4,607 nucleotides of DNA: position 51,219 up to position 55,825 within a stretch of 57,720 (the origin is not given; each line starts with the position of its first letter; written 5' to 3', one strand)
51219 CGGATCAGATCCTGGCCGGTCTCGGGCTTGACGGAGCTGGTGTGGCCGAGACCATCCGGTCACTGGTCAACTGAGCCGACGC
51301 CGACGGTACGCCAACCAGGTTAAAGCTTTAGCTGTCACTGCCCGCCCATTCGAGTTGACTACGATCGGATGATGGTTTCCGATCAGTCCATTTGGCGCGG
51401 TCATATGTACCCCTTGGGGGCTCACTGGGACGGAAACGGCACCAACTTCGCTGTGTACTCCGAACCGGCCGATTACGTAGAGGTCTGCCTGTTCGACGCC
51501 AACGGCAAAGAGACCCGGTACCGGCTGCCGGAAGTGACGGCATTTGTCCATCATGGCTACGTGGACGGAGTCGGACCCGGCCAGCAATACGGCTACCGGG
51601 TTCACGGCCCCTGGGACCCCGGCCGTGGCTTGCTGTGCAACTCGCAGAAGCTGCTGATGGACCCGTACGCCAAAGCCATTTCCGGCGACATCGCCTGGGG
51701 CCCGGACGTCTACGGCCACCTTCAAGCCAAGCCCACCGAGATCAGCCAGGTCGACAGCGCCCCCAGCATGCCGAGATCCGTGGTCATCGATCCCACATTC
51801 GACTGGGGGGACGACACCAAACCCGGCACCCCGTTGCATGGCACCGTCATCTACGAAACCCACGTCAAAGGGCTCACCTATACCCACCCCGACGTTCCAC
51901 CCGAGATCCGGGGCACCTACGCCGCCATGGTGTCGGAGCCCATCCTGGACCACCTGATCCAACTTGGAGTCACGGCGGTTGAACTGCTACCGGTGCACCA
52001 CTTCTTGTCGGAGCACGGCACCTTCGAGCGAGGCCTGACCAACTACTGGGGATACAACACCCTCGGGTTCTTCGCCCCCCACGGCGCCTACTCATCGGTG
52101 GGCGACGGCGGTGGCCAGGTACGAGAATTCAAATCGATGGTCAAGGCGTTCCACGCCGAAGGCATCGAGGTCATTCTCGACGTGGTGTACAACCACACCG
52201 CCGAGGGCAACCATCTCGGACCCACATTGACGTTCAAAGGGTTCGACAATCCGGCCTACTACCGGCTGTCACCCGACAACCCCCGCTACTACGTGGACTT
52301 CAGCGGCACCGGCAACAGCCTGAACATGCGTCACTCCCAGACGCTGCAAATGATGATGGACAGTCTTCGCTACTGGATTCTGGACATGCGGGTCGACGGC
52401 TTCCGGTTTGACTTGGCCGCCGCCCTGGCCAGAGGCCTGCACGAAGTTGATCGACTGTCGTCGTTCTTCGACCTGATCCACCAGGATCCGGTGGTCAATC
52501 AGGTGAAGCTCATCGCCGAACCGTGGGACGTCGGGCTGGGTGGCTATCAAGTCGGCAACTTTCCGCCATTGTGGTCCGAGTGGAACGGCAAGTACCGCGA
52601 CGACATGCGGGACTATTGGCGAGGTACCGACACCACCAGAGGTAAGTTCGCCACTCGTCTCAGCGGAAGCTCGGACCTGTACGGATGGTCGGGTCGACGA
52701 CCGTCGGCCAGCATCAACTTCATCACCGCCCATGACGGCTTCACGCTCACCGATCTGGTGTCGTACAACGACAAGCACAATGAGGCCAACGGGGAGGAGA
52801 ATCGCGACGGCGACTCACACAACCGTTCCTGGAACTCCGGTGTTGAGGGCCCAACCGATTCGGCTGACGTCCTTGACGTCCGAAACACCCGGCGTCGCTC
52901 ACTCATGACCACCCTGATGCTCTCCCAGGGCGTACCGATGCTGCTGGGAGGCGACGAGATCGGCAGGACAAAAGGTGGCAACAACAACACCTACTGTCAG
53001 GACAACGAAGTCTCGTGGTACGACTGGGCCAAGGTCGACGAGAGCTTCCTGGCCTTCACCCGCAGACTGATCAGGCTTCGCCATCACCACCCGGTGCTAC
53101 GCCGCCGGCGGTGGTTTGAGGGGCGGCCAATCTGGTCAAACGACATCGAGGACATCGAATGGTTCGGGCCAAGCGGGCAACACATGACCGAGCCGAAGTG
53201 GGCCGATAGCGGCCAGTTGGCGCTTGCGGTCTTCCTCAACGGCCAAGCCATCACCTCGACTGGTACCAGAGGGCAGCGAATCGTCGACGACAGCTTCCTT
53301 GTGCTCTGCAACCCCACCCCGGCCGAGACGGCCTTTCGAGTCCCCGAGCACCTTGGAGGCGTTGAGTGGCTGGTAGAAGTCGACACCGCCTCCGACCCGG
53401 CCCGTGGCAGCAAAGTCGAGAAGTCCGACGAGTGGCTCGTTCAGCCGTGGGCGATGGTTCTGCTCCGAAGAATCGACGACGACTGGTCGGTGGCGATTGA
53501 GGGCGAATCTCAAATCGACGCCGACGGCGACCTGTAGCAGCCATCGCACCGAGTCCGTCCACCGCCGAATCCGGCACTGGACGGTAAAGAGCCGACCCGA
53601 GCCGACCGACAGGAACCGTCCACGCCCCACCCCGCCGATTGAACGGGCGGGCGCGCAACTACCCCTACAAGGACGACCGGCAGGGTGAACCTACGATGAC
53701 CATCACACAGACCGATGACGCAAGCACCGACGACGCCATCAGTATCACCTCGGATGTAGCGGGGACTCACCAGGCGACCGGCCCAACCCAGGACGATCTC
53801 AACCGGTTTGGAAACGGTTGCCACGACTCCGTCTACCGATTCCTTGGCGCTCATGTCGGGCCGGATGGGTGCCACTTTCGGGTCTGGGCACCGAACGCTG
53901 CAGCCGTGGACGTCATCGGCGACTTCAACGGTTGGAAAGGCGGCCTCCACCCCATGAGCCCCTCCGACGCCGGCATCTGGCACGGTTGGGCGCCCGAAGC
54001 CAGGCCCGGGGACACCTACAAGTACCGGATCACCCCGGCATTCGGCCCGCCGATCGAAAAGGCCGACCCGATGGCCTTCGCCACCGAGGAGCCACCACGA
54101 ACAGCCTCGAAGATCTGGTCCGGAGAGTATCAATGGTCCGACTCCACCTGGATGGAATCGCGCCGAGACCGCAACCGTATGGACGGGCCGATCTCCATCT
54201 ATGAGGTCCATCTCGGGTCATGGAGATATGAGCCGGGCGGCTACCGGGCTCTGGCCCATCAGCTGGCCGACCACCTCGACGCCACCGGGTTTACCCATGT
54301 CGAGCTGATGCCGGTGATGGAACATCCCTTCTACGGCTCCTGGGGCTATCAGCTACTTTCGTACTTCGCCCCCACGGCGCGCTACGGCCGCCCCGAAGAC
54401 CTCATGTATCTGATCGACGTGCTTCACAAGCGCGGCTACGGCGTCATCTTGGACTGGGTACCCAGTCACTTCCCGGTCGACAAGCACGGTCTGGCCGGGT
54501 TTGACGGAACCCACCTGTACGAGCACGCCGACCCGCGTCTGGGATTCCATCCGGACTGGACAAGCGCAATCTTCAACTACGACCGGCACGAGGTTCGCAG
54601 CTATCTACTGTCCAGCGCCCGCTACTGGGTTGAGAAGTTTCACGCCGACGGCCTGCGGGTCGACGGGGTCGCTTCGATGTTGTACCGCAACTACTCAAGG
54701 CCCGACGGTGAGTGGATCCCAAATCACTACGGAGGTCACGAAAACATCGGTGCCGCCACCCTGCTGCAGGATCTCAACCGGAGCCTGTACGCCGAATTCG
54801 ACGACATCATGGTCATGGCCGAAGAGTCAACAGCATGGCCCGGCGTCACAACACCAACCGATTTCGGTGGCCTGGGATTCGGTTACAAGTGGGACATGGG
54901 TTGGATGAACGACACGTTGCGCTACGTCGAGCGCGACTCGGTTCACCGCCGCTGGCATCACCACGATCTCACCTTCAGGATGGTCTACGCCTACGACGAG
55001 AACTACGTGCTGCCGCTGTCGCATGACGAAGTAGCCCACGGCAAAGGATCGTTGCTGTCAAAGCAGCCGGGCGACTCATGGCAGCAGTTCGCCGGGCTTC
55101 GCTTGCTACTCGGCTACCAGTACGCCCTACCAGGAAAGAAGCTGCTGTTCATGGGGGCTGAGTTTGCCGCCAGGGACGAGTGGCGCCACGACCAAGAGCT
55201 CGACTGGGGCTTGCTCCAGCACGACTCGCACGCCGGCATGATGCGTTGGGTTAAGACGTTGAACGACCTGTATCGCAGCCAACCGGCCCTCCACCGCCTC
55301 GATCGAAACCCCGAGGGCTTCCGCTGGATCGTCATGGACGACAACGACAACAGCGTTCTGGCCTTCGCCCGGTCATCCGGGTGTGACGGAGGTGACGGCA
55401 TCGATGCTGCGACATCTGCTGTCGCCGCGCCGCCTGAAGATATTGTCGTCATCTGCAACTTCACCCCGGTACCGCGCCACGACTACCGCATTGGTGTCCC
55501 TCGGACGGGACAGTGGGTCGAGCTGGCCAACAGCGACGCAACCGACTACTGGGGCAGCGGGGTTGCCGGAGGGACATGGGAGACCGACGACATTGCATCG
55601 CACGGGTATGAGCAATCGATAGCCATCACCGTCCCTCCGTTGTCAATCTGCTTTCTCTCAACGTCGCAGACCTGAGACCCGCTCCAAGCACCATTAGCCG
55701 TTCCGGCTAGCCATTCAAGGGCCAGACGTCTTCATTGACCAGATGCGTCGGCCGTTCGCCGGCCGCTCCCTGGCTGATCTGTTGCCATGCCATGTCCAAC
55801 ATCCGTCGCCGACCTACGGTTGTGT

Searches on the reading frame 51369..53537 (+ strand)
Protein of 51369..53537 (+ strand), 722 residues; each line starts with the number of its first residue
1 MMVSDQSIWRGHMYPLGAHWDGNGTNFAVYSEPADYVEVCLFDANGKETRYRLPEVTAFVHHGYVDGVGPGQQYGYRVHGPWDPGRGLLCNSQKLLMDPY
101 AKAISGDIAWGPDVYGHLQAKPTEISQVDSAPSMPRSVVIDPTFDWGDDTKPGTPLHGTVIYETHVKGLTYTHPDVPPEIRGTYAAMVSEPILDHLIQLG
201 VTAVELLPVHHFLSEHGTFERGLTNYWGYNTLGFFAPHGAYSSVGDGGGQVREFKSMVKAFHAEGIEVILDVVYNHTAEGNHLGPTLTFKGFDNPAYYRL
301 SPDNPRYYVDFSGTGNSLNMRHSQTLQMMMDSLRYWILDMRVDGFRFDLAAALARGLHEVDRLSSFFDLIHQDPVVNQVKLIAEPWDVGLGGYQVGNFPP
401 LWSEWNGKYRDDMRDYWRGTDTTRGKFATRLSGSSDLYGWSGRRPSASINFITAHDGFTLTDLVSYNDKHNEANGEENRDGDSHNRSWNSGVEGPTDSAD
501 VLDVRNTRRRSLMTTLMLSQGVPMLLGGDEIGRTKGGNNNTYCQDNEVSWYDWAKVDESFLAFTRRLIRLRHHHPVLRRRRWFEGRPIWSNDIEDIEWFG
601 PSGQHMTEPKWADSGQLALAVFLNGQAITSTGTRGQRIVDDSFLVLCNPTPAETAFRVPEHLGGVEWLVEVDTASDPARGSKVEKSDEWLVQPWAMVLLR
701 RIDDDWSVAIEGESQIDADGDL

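Call 68: search_protein_families(library=pfam, proteins=[window:51369-53537:+], max_evalue=0.00001)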
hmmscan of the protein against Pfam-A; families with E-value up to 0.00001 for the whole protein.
window:51369-53537:+ (722 aa): 2 families
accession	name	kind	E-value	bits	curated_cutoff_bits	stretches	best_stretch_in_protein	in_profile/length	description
PF02922.24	CBM_48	-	4.5e-18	65.8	22.4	1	15-101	1-83/83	Carbohydrate-binding module 48 (Isoamylase N-terminal domain)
PF00128.31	Alpha-amylase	-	3.9e-14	53.2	22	1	193-280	25-95/446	Alpha amylase, catalytic domain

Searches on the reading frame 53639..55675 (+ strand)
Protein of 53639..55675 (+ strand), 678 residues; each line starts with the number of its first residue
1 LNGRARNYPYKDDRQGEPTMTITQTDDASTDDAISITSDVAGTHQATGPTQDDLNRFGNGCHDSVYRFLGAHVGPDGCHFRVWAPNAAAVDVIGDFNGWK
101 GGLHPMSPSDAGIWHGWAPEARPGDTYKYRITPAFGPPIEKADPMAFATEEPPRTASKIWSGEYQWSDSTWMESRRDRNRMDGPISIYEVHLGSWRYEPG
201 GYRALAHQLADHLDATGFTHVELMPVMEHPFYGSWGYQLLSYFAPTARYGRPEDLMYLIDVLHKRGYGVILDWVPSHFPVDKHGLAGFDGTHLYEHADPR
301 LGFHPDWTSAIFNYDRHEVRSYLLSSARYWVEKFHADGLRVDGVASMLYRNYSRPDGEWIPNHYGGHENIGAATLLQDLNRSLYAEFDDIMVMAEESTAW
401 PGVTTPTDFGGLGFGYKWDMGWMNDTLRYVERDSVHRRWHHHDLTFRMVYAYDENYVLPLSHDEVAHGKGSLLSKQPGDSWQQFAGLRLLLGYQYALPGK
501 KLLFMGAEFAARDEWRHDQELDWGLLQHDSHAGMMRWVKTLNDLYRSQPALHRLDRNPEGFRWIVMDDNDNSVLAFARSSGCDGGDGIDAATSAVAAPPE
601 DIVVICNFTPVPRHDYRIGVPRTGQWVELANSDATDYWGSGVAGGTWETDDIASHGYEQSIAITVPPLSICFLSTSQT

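Call 68: search_protein_families(library=pfam, proteins=[window:53639-55675:+], max_evalue=0.00001)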
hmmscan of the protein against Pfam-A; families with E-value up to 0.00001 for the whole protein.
window:53639-55675:+ (678 aa): 4 families
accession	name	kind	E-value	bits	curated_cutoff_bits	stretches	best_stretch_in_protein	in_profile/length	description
PF02806.24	Alpha-amylase_C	-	1.4e-20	73.8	21.2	1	563-674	1-93/95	Alpha amylase, C-terminal all-beta domain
PF02922.24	CBM_48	-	4.1e-20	72.3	22.4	1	69-146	2-83/83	Carbohydrate-binding module 48 (Isoamylase N-terminal domain)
PF00128.31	Alpha-amylase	-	2.1e-13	50.8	22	0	312-400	159-245/446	Alpha amylase, catalytic domain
PF22019.2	GlgB_N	-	3e-06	27.7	27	1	51-138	2-87/94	alpha-1,4-glucan branching enzyme GlgB, N-terminal domain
